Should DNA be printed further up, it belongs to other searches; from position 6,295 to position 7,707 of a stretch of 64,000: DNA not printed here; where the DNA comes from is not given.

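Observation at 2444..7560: RuBisCO followed by two paralogous CrtC/AttH-like proteins bracketing a geranylgeranyl-reductase-family flavoprotein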

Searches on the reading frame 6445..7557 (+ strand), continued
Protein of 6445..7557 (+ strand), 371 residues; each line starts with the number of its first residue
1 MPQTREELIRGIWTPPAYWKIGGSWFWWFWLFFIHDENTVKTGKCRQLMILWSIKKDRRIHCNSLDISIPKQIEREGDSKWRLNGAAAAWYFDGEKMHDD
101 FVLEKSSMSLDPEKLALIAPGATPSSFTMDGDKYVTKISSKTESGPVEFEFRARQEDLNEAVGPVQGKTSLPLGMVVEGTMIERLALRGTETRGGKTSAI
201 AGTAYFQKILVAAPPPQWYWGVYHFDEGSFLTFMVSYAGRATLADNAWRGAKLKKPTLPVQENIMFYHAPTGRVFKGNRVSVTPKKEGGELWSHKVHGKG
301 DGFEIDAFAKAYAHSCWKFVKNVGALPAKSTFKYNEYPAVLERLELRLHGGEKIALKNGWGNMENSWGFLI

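Call 59: search_protein_families(library=ncbifam, proteins=[L085:4975-6369:-, L084:2636-3508:-, L084:6372-7202:+, L084:5110-6321:-, L070:5045-6145:+, L070:7400-8737:+, L005:2530-3525:-, L061:4273-5301:+], max_evalue=0.001)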
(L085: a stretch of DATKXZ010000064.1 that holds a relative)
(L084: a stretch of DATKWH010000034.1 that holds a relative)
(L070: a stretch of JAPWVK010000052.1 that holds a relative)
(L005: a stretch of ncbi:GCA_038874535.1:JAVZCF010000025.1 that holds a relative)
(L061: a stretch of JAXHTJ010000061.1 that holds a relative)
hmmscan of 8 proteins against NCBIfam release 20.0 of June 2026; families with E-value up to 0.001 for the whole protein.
L085:4975-6369:- (464 aa): 48 families (the best 25 are shown)
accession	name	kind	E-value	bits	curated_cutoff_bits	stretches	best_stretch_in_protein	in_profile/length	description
NF045702.1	rSAM_GDGT_ether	equivalog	2.2e-147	491.6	450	2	7-369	2-368/486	tetraether lipid synthase Tes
NF045646.2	rSAM_Se_TrsS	equivalog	3.3e-115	385.1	490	1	6-453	2-434/441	radical SAM (seleno)protein TrsS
NF045703.1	rSAM_Tes_intein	exception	2.7e-94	316.8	1700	3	122-367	624-872/1040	tetraether lipid synthase Tes, intein-containing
NF001199.0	PRK00164.2-1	equivalog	1.4e-24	86.8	231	1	96-302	16-218/308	GTP 3',8-cyclase MoaA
TIGR02668.1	moaA_archaeal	equivalog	1.7e-23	83.1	325.25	1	96-297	14-210/303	GTP 3',8-cyclase MoaA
TIGR02666.1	moaA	equivalog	6.2e-22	78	284.05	1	96-301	14-220/336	GTP 3',8-cyclase MoaA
TIGR04546.1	rSAM_ahbC_deAc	equivalog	5.4e-21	74.8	650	1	95-280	42-219/390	12,18-didecarboxysiroheme deacetylase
TIGR04347.1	pseudo_SAM_Halo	equivalog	7.1e-19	68.3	525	1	94-240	40-183/390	TIGR04347 family pseudo-SAM/SPASM protein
TIGR04054.1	rSAM_NirJ1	equivalog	1.4e-17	63.4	650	1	95-289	39-225/387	putative heme d1 biosynthesis radical SAM protein NirJ1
TIGR04051.1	rSAM_NirJ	equivalog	7.1e-16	58.1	515.45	1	97-286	7-188/354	heme d1 biosynthesis radical SAM protein NirJ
TIGR04545.1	rSAM_ahbD_hemeb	equivalog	8.7e-16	58.3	500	1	97-262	5-165/339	heme b synthase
TIGR04317.1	W_rSAM_matur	equivalog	1.2e-15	57.4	380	1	96-254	8-166/349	tungsten cofactor oxidoreductase radical SAM maturase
TIGR04055.1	rSAM_NirJ2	equivalog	1.3e-15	57.7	500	1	98-270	6-172/326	putative heme d1 biosynthesis radical SAM protein NirJ2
TIGR02109.1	PQQ_syn_pqqE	equivalog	2.5e-15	56.3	381.35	1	95-291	10-199/358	pyrroloquinoline quinone biosynthesis protein PqqE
TIGR03962.1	mycofact_rSAM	equivalog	7.7e-15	54.9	265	1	97-274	17-188/339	mycofactocin radical SAM maturase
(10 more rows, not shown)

L084:2636-3508:- (290 aa): 48 families (the best 25 are shown)
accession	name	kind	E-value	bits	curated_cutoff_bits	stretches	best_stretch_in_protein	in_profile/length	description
TIGR04041.1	activase_YjjW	hypoth_equivalog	7.8e-26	91.1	250.2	1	51-231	89-263/276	YjjW family glycine radical enzyme activase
NF048010.1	SfplDhtActHpsHDes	equivalog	1.4e-18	66.8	430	1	35-208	92-263/298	(2S)-3-sulfopropanediol dehydratase activating enzyme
TIGR02494.1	PFLE_PFLC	subfamily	4.6e-18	65.5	174.35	1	39-201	87-249/293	glycyl-radical enzyme activating protein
TIGR02493.1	PFLA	equivalog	5e-18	65.3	231.75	1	28-202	17-193/235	pyruvate formate-lyase-activating protein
NF043069.1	T4HPD_activ_SAM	equivalog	7.5e-18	64.9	425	1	36-220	85-267/299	trans-4-hydroxy-L-proline dehydratase activase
TIGR02495.1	NrdG2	equivalog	1.3e-17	63.8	131.15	1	30-195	20-183/193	anaerobic ribonucleoside-triphosphate reductase activating protein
TIGR02666.1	moaA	equivalog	2.2e-16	59.8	284.05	1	35-194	19-182/336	GTP 3',8-cyclase MoaA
TIGR02668.1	moaA_archaeal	equivalog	1.7e-15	56.8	325.25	1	28-194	13-175/303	GTP 3',8-cyclase MoaA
NF001199.0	PRK00164.2-1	equivalog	1.2e-14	54.2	231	1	29-196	16-179/308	GTP 3',8-cyclase MoaA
TIGR04317.1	W_rSAM_matur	equivalog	1.3e-14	54.1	380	1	34-190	12-166/349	tungsten cofactor oxidoreductase radical SAM maturase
NF008356.0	PRK11145.1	equivalog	2.5e-14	53.1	375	1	29-199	23-195/246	pyruvate formate lyase 1-activating protein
NF033719.1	ind_deCO2_activ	equivalog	7.9e-14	51.7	425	1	40-196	95-249/302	indoleacetate decarboxylase activase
NF033717.2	HPDL_rSAM_activ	equivalog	4.7e-13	49.1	420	1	38-197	94-253/311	4-hydroxyphenylacetate decarboxylase activase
NF045702.1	rSAM_GDGT_ether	equivalog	2.4e-11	43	450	1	35-194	95-255/486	tetraether lipid synthase Tes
TIGR04395.1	cutC_activ_rSAM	equivalog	7.6e-11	41.8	360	1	35-196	90-249/309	choline TMA-lyase-activating enzyme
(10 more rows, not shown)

L084:6372-7202:+ (276 aa): 1 family
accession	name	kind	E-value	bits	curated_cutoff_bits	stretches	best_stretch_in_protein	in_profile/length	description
TIGR00162.1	TIGR00162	hypoth_equivalog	6e-10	38.9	200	1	23-256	10-244/260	proteasome assembly chaperone family protein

L084:5110-6321:- (403 aa): 100 families (the best 25 are shown)
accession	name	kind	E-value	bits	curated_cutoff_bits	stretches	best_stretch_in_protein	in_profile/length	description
NF041160.1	DGGPL_Thplmales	equivalog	2.4e-91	306.6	780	1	14-398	2-392/396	digeranylgeranylglycerophospholipid reductase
TIGR02032.1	GG-red-SF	subfamily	5.9e-73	246.1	158.8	1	16-316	1-297/297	geranylgeranyl reductase family protein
NF041080.1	DGGGPL_reductase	equivalog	2.3e-58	198.2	580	1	15-373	1-369/447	digeranylgeranylglycerophospholipid reductase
TIGR02023.1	BchP-ChlP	subfamily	2.9e-42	145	343.3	1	16-378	1-357/388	geranylgeranyl diphosphate reductase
NF041385.1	Dggglyphlred_Halo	equivalog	1.1e-29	103.2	700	1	13-367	2-366/405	digeranylgeranylglycerophospholipid reductase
TIGR02028.1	ChlP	equivalog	1.8e-26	92.8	505.3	1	18-344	3-334/398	geranylgeranyl reductase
NF049967.1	QhpG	equivalog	1.2e-21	77.1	240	1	18-348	1-318/423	flavin-dependent monooxygenase QhpG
NF045655.1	MkRedMenJ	equivalog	2.5e-21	76.1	700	1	14-339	3-334/406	menaquinone reductase MenJ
TIGR01988.1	Ubi-OHases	subfamily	3.3e-18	65.7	224.65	2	17-180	1-176/387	ubiquinone biosynthesis hydroxylase, UbiH/UbiF/VisC/COQ6 family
NF005951.1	PRK08020.1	equivalog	4.4e-18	65.2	590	2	99-179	99-176/388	3-demethoxyubiquinol 3-hydroxylase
NF007542.0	PRK10157.1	subfamily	5.5e-18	64.9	610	2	11-193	1-188/428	FAD-dependent oxidoreductase FixC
NF007450.0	PRK10015.1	subfamily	2.8e-17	62.6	466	2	11-52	1-42/429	FAD-dependent oxidoreductase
NF004834.1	PRK06185.1-3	subfamily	3.4e-17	62.3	500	2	112-180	112-181/420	FAD-dependent oxidoreductase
NF004833.1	PRK06185.1-1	subfamily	6.6e-16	58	488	1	114-336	110-335/403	FAD-dependent oxidoreductase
NF038171.1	maturase_LodB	equivalog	3.6e-15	55.9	400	2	17-194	1-185/361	lysine-epsilon-oxidase maturase LodB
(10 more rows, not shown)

L070:5045-6145:+ (366 aa): 9 families
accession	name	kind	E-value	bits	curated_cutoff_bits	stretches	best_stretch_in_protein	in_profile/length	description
TIGR04368.1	Glu_2_3_NH3_mut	equivalog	1e-77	261.4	650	1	3-334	58-382/404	glutamate 2,3-aminomutase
TIGR03820.1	lys_2_3_AblA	equivalog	1.1e-77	261.6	525.4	1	2-320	9-325/417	lysine 2,3-aminomutase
TIGR00238.1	TIGR00238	subfamily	1.6e-75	254.1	199.2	1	2-309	16-320/331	KamA family radical SAM protein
TIGR04468.1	arg_2_3_am_muta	equivalog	1.7e-75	254.3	600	1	3-327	5-328/351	arginine 2,3-aminomutase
TIGR03822.1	AblA_like_2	hypoth_equivalog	1.2e-64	218.4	396.25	1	16-322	6-309/321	lysine-2,3-aminomutase-like protein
TIGR03821.1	EFP_modif_epmB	equivalog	7.1e-62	209.2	369.3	1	3-309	1-303/321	EF-P beta-lysylation protein EpmB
TIGR03977.1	rSAM_pair_HxsC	equivalog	8e-05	21.7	267.9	1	87-168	16-93/292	His-Xaa-Ser system radical SAM maturase HxsC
TIGR04133.1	rSAM_w_lipo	hypoth_equivalog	0.00044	19.3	425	0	98-155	26-86/350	TIGR04133 family radical SAM/SPASM protein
NF045646.2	rSAM_Se_TrsS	equivalog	0.00049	18.7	490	1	96-155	86-145/441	radical SAM (seleno)protein TrsS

L070:7400-8737:+ (445 aa): 33 families (the best 25 are shown)
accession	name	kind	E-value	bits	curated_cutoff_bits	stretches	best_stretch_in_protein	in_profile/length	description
NF045503.1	repair_heli_XPB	equivalog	1.4e-68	231.8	610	2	66-258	179-389/548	DNA repair helicase XPB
TIGR04095.1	dnd_restrict_1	equivalog_domain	1.1e-38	133.4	600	2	157-432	121-401/451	DNA phosphorothioation system restriction enzyme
TIGR00603.1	rad25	subfamily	1.1e-34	119.8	328.7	2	315-441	485-620/734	DNA repair helicase rad25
NF010337.0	PRK13766.1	equivalog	7.1e-18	64.1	610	2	312-432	352-482/781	Hef nuclease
NF041062.1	DpdE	equivalog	1.5e-16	59.6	500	2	226-415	437-639/1048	protein DpdE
NF053632.1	heli_RadD_YejH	equivalog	2e-16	59.4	720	2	348-421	275-348/573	DNA repair helicase RadD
TIGR00631.1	uvrb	equivalog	5.3e-12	44.8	750.1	1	356-440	478-568/658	excinuclease ABC subunit UvrB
NF003673.1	PRK05298.1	equivalog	1.5e-11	43.4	743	1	355-429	477-556/653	excinuclease ABC subunit UvrB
TIGR00643.1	recG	equivalog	7.3e-09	34.9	659.4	1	344-397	481-534/629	ATP-dependent DNA helicase RecG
NF008170.0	PRK10917.2-4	equivalog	3e-08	32.1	975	1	333-396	633-696/826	ATP-dependent DNA helicase RecG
NF002251.0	PRK01172.1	equivalog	8.1e-08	30.9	891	1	45-123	1-78/674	ATP-dependent DNA helicase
NF008168.0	PRK10917.2-2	equivalog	8.9e-08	30.9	718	1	356-395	622-661/795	ATP-dependent DNA helicase RecG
NF053631.1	RNA_helic_CshA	equivalog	9.8e-08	31.3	646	1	305-415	216-331/434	degradosome RNA helicase CshA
NF010338.0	PRK13767.1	equivalog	1.8e-07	29.8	849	1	355-411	325-381/877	ATP-dependent helicase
NF008165.0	PRK10917.1-3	equivalog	3.1e-07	29.3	711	1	337-397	501-561/692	ATP-dependent DNA helicase RecG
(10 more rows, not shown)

L005:2530-3525:- (331 aa): 6 families
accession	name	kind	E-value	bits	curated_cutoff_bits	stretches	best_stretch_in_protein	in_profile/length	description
TIGR01559.1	squal_synth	equivalog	2.3e-40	138.8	286.75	1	23-324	28-314/337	squalene synthase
TIGR03465.1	HpnD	equivalog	3.6e-17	62.3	278.6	1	130-251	104-218/267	presqualene diphosphate synthase HpnD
NF042419.1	Phyto_syn_CrtB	equivalog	5e-13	49.3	480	1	131-250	123-235/306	15-cis-phytoene synthase CrtB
NF045921.1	PhytnSynCrtBRhod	equivalog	1.1e-10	41.5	500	1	130-252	114-230/307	15-cis-phytoene synthase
TIGR03464.1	HpnC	equivalog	1.4e-10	41.1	250.45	1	168-272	136-239/267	squalene synthase HpnC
NF045686.1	PhytoSynCyanob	equivalog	3e-10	39.7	550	1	127-273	127-278/310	15-cis-phytoene synthase CrtB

L061:4273-5301:+ (342 aa): 0 families
